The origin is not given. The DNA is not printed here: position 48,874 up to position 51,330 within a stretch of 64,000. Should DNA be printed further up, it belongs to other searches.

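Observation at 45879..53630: Complete electron path encoded side by side: TMADH-family dehydrogenase -> ETF alpha/beta -> membrane Fe-S/heme-b oxidoreductase, with an LRV-repeat protein in the operon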

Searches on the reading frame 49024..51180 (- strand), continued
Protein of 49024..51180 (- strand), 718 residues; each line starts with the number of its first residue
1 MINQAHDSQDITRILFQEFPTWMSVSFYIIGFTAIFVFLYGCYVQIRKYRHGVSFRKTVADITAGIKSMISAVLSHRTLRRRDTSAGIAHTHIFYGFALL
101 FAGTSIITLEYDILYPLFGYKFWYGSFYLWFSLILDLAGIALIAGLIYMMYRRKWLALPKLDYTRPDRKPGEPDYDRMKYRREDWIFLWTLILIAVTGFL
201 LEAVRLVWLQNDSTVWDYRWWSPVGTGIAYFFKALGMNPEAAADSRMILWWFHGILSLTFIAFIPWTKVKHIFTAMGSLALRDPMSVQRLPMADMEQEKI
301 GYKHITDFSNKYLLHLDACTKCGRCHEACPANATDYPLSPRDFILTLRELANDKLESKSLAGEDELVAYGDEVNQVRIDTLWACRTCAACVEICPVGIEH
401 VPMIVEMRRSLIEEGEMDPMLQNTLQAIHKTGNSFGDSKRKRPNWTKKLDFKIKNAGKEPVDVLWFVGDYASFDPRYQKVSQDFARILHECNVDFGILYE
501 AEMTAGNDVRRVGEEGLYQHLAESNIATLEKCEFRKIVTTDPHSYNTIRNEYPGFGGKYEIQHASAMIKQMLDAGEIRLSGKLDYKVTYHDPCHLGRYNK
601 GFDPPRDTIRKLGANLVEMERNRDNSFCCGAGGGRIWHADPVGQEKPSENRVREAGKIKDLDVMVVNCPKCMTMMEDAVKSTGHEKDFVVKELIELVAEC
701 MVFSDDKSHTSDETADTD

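Call 73: fold_search(model_id=the predicted structure, library=pdb)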
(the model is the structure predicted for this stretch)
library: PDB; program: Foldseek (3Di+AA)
matches with E <= 10: 365; with E <= 0.001: 2
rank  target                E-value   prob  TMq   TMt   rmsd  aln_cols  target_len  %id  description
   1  9ojn                  4.9e-29  1.00  0.78  0.76   5.3       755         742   26  Structure of Mycobacterium smegmatis EtfD (released 2025-05-21)
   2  9a6l_A                1.4e-05  1.00  0.25  0.68   4.6       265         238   18  Integrative model of LUTA-LUTB by crosslinking MS and deep learning (released 2024-09-18)
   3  5ell_A                3.4e-03  1.00  0.15  0.34  10.3       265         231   14  Crystal structure of L-aspartate/glutamate-specific racemase from Escherichia coli (released 2015-11-18)
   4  2h3h_A                6.4e-03  0.99  0.14  0.24  10.7       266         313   14  Crystal structure of the liganded form of Thermotoga maritima glucose binding protein (released 2007-05-22)
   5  2h3h_B                6.7e-03  0.99  0.14  0.27  10.4       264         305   14  Crystal structure of the liganded form of Thermotoga maritima glucose binding protein (released 2007-05-22)
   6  5xnk                  1.4e-02  1.00  0.17  0.39   9.3       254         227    9  Crystal structure of Microcystis aeruginosa PCC 7806 aspartate racemase in complex with DL-methyl-aspartate (released 2018-05-30)
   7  3ojc_A                2.0e-02  1.00  0.19  0.43   8.0       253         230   12  Crystal structure of a putative Asp/Glu Racemase from Yersinia pestis (released 2010-09-15)
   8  5dte_B                2.2e-02  0.98  0.15  0.28  10.0       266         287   11  Crystal Structure of an ABC transporter periplasmic solute binding protein (IPR025997) from Actinobacillus succinogene (released 2015-10-07)
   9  5hj7_B                2.5e-02  0.99  0.17  0.36   9.6       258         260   10  Glutamate Racemase Mycobacterium tuberculosis (MurI) with bound D-glutamate, 2.3 Angstrom resolution, X-ray diffractio (released 2016-05-25)
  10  2qvc_A                2.5e-02  0.97  0.15  0.29  10.0       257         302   15  Crystal structure of a periplasmic sugar ABC transporter from Thermotoga maritima (released 2007-08-28)
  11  9nt4_H                4.4e-02  0.93  0.14  0.27  10.6       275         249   11  Crystal structure of ecLacI transcription factor ancestor 1 bound to d-fucose (released 2025-06-18)
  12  9nt4_A                4.5e-02  0.89  0.13  0.26  11.2       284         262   10  Crystal structure of ecLacI transcription factor ancestor 1 bound to d-fucose (released 2025-06-18)
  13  3hfr_A                4.9e-02  0.98  0.17  0.35  11.7       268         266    7  Crystal structure of glutamate racemase from Listeria monocytogenes (released 2009-06-09)
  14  5xss_A                4.9e-02  0.92  0.15  0.31  11.2       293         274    8  XylFII molecule (released 2017-08-02)
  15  2jfo_A                5.2e-02  0.97  0.17  0.35  10.9       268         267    8  Crystal structure of Enterococcus faecalis glutamate racemase in complex with D- and L-Glutamate (released 2007-07-03)
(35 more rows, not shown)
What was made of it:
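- On EtfD family (membrane ETF:quinone oxidoreductase, HdrDE/DsrMK-like): Foldseek to 9OJN: E 4.9e-29, TM 0.78/0.76 over 755 columns; NarI TMt 0.56 (call 73).
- Full-length fold match, TM 0.78 (call 73).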

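Call 74: search_solved_structures(query=L066:13572-14360:+, max_evalue=1e-50, show_alignments=1)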
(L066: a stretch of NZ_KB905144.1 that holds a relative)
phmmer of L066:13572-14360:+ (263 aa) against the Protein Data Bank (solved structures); distinct sequences matched with E-value up to 1e-50: 1.
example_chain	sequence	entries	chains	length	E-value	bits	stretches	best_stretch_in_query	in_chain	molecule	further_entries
1o94_C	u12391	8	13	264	5.4e-165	550.2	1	1-263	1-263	ELECTRON TRANSFER FLAVOPROTEIN BETA-SUBUNIT | ELECTRON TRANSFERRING FLAVOPROTEIN BETA-SUBUNIT | Electron transfer flavoprotein subunit beta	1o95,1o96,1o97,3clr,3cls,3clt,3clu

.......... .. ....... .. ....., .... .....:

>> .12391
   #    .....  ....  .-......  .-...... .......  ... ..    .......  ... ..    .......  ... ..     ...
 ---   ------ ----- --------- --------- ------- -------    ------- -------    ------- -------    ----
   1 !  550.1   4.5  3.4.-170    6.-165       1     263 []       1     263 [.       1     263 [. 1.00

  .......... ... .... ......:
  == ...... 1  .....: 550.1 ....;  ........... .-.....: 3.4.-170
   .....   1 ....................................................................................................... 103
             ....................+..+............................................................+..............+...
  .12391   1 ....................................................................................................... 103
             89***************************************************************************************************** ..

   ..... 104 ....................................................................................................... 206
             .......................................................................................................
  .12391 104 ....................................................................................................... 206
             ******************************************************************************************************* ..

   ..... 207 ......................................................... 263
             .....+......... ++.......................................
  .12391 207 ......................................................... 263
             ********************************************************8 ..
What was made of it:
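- It also occurs in M. methylotrophus DSM 46235, whose EtfB is about 97% identical to the crystallised W3A1 subunit (call 74).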
